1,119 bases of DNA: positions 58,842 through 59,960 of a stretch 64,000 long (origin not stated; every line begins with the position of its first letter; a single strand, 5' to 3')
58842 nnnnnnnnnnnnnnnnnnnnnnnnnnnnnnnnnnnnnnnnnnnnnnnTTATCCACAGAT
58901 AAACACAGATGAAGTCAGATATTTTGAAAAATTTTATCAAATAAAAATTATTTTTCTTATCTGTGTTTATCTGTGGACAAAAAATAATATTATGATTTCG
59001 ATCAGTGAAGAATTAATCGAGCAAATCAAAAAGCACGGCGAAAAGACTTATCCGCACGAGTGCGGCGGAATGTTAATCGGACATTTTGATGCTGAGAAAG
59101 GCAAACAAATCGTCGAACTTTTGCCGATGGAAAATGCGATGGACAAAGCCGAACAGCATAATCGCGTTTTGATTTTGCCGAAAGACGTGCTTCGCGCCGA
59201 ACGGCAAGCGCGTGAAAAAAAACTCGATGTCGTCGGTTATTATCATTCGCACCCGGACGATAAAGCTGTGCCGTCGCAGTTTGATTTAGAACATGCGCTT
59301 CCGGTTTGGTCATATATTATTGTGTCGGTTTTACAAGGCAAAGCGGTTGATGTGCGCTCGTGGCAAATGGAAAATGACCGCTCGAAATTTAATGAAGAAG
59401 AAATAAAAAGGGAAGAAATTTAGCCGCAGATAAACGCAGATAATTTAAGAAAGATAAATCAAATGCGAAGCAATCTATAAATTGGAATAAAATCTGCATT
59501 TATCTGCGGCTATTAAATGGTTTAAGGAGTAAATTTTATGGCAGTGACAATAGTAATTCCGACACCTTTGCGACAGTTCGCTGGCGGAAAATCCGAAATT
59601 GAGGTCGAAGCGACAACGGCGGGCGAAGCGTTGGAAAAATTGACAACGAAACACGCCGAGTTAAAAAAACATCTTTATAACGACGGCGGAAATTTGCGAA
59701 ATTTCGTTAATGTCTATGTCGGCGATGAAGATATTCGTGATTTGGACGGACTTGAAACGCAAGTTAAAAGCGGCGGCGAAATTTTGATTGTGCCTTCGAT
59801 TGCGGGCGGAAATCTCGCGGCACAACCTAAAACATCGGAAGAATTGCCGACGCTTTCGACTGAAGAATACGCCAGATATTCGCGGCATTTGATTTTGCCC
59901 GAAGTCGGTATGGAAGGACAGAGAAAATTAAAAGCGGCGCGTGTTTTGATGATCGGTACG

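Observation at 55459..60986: Protein-thiocarboxylate Cys/Met biosynthesis cluster in which the sulfur carrier is fused to its own E1-rhodanese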

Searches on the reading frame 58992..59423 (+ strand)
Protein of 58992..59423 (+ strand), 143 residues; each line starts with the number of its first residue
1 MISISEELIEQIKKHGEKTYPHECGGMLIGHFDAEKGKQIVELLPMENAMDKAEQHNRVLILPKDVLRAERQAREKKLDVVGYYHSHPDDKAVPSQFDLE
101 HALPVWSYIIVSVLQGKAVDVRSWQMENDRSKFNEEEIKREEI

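Call 3: search_protein_families(library=pfam, proteins=[window:58992-59423:+], max_evalue=0.01)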
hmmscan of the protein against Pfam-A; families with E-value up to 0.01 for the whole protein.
window:58992-59423:+ (143 aa): 2 families
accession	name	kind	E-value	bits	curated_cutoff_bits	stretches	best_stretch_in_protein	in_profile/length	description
PF14464.11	Prok-JAB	-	1.9e-25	89.4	25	1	6-126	2-113/114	Prokaryotic homologs of the JAB domain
PF01398.27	JAB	-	2.7e-08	34.1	22.5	1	2-100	6-106/117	JAB1/Mov34/MPN/PAD-1 ubiquitin protease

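Call 4: search_protein_families(library=ncbifam, proteins=[window:58992-59423:+], max_evalue=0.01)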
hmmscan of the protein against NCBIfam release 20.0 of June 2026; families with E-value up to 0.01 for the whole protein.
window:58992-59423:+ (143 aa): 2 families
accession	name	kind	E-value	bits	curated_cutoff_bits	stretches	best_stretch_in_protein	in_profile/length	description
NF041370.1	desamp_Halo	equivalog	8.2e-16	58.1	130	1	7-138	6-131/133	desampylase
NF058523.1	6A-MBL_cap2_3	equivalog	8.7e-09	34.4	320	1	2-101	545-646/665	anti-phage 6A-MBL system cap2_3 protein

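Call 14: search_solved_structures(query=window:58992-59420:+, max_evalue=0.001, show_alignments=2)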
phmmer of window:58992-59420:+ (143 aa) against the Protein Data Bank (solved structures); distinct sequences matched with E-value up to 0.001: 4.
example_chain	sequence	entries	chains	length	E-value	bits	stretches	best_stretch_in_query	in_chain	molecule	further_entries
2kcq_A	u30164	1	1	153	2.2e-22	83.2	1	6-141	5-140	Mov34/MPN/PAD-1 family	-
2kks_A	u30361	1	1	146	1.3e-09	41.9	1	1-141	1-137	Uncharacterized protein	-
5ld9_A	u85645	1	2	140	8.4e-05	26.3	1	62-137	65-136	JAMM1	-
5lda_A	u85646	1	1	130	9.6e-05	26.1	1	62-137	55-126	JAMM1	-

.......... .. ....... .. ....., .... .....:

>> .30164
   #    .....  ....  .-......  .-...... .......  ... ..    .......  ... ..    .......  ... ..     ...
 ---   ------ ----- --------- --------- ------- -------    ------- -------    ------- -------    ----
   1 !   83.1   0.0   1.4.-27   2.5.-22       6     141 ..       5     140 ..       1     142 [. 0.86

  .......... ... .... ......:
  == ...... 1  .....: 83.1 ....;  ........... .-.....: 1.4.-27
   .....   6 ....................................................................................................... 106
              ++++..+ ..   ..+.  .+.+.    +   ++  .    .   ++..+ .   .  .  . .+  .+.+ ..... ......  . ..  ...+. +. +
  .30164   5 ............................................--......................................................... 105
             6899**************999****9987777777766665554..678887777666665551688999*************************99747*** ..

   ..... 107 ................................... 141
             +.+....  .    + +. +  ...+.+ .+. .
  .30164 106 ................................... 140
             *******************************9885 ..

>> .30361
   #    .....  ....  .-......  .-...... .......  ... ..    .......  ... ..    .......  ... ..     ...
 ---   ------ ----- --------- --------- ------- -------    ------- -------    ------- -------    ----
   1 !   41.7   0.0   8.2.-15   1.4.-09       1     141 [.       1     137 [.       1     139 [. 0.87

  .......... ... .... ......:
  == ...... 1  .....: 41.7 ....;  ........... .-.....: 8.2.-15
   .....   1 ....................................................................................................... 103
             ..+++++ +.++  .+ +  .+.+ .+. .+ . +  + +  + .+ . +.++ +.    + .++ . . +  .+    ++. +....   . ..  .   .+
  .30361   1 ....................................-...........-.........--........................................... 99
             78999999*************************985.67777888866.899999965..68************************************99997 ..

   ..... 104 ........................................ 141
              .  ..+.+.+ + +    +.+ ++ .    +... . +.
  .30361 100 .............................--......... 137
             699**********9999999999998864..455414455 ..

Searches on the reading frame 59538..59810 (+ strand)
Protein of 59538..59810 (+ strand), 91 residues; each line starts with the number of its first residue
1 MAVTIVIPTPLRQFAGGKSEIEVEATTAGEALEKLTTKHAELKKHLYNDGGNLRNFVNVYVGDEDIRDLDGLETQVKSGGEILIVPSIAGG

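Call 4: search_protein_families(library=ncbifam, proteins=[window:59538-59810:+], max_evalue=0.01)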
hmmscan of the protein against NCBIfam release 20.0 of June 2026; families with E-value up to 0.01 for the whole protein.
window:59538-59810:+ (91 aa): 2 families
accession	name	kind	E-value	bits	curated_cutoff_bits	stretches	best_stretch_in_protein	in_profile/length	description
NF041918.1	SAMP1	equivalog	7.9e-16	58.4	60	1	11-91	9-91/91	ubiquitin-like small modifier protein 1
TIGR01687.1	moaD_arch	subfamily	8.3e-11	42.2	49.5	1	11-91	9-88/88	MoaD family protein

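Call 29: search_protein_representatives(protein=window:59538-59810:+)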
Query: 91 residues. Proteins with E-value up to 0.001 (for the whole library): 5031; up to 1e-10: 1373; up to 1e-30: 5. The best 150 are listed.
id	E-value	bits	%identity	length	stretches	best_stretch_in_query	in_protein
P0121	1.3e-36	140.4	44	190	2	1-91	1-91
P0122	6.0e-36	138.3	94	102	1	1-70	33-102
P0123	2.1e-32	126.9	68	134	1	1-91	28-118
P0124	5.3e-32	125.7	71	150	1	1-91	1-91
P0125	6.4e-31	122.2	85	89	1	1-68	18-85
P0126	4.2e-29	116.4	78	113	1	1-72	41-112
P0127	5.4e-28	112.9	79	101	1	1-71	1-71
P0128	1.6e-26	108.2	62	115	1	1-90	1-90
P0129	1.9e-26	107.9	64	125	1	1-84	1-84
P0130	2.0e-26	107.9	61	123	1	4-91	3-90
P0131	2.7e-26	107.5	60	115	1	1-91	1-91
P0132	5.2e-26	106.6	54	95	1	2-91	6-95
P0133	1.0e-25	105.6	59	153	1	1-91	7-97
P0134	2.5e-25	104.4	57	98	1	1-91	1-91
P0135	3.5e-25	103.9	56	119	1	3-91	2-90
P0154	6.2e-23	96.7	55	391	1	1-91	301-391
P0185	1.8e-21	92.1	57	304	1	1-90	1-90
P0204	4.7e-21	90.7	53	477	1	1-91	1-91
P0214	1.2e-20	89.4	55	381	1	3-91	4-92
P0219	1.5e-20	89.1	38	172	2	22-91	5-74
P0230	3.9e-20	87.8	51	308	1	1-91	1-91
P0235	4.6e-20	87.6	53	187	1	4-91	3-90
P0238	5.1e-20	87.4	51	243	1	4-91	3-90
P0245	7.5e-20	86.9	48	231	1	1-91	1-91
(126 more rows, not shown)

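Call 51: search_protein_families(library=pfam, proteins=[P0121, P0154, P0214, P0204, P0185, P0230, P0245, P0235, P0238, P0219], max_evalue=0.001)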
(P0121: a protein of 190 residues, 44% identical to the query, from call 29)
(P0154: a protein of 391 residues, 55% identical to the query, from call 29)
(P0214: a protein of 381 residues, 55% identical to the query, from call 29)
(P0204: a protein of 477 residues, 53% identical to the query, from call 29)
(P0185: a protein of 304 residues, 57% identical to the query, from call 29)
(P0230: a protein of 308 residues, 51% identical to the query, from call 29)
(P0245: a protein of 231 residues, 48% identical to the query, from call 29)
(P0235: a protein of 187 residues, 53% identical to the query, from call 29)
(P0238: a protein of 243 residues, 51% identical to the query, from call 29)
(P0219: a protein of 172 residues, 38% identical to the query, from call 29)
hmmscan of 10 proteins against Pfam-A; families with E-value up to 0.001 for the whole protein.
P0121 (190 aa): 3 families
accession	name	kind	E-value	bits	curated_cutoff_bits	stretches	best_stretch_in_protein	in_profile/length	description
PF02597.26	ThiS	-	3.3e-33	114.5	22.5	2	5-91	1-76/76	ThiS family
PF09138.17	Urm1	-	1.8e-08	35.1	21.8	0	122-188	31-96/96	Urm1 (Ubiquitin related modifier)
PF14453.12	ThiS-like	-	0.00015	22.2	26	0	70-85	39-54/57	ThiS-like ubiquitin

P0154 (391 aa): 2 families
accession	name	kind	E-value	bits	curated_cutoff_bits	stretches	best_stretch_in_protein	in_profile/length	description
PF00291.31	PALP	-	2.7e-41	142.3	35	1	3-216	44-248/295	Pyridoxal-phosphate dependent enzyme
PF02597.26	ThiS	-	7.2e-16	58.9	22.5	1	305-391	1-76/76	ThiS family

P0214 (381 aa): 3 families
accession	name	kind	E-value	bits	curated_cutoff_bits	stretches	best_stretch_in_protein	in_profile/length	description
PF00899.27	ThiF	-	1.3e-32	113.3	28.1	1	128-247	116-237/238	ThiF family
PF00581.25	Rhodanese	-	6.5e-20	71.9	22.2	1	282-372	2-101/102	Rhodanese-like domain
PF02597.26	ThiS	-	2.8e-13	50.6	22.5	1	6-92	1-76/76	ThiS family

P0204 (477 aa): 3 families
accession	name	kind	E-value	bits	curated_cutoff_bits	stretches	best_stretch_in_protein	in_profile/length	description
PF00899.27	ThiF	-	6.1e-83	278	28.1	1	110-344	1-237/238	ThiF family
PF00581.25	Rhodanese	-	2.1e-18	67.1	22.2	1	386-468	9-101/102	Rhodanese-like domain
PF02597.26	ThiS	-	4.5e-09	37.2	22.5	1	6-91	2-76/76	ThiS family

P0185 (304 aa): 1 family
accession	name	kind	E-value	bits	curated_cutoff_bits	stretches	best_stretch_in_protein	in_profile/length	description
PF02597.26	ThiS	-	3e-14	53.7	22.5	1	5-90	1-75/76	ThiS family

P0230 (308 aa): 2 families
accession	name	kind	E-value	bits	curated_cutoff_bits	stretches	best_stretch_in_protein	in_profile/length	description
PF00899.27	ThiF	-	5.7e-48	163.6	28.1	1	119-247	1-129/238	ThiF family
PF02597.26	ThiS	-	1.3e-15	58.1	22.5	1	5-91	1-76/76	ThiS family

P0245 (231 aa): 2 families
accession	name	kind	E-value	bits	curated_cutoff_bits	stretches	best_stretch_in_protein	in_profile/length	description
PF00581.25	Rhodanese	-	1e-20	74.5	22.2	1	131-222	1-101/102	Rhodanese-like domain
PF02597.26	ThiS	-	1.2e-14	55.1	22.5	1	5-91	1-76/76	ThiS family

P0235 (187 aa): 5 families
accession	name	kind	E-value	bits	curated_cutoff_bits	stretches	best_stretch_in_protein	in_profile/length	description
PF02597.26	ThiS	-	1.1e-15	58.3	22.5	1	4-90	1-76/76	ThiS family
PF00782.25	DSPc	-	8.8e-06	26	33.5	1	107-146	70-110/133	Dual specificity phosphatase, catalytic domain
PF22784.1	PTP-SAK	-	2.9e-05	24.6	27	1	89-169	65-141/153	Swiss Army Knife protein, DSP-PTPase phosphatase domain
PF09138.17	Urm1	-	0.00039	21.2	21.8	1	22-90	28-96/96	Urm1 (Ubiquitin related modifier)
PF22785.1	Tc-R-P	-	0.00087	20.2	27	0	68-136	36-105/106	Polymorphic toxin system, DSP-PTPase phosphatase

P0238 (243 aa): 3 families
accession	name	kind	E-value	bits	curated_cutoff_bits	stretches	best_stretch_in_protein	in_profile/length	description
PF02597.26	ThiS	-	4.2e-12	46.9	22.5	1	4-90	1-76/76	ThiS family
PF00903.31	Glyoxalase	-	5.3e-07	30.5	20.6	1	115-229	5-118/121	Glyoxalase/Bleomycin resistance protein/Dioxygenase superfamily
PF12681.13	Glyoxalase_2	-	2e-06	28.1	30.1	1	115-222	4-103/118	Glyoxalase-like domain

P0219 (172 aa): 2 families
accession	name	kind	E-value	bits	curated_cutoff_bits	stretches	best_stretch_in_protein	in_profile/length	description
PF02597.26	ThiS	-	1.6e-22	80.2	22.5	2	8-74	21-76/76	ThiS family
PF09138.17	Urm1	-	7.3e-08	33.1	21.8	1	118-172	43-96/96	Urm1 (Ubiquitin related modifier)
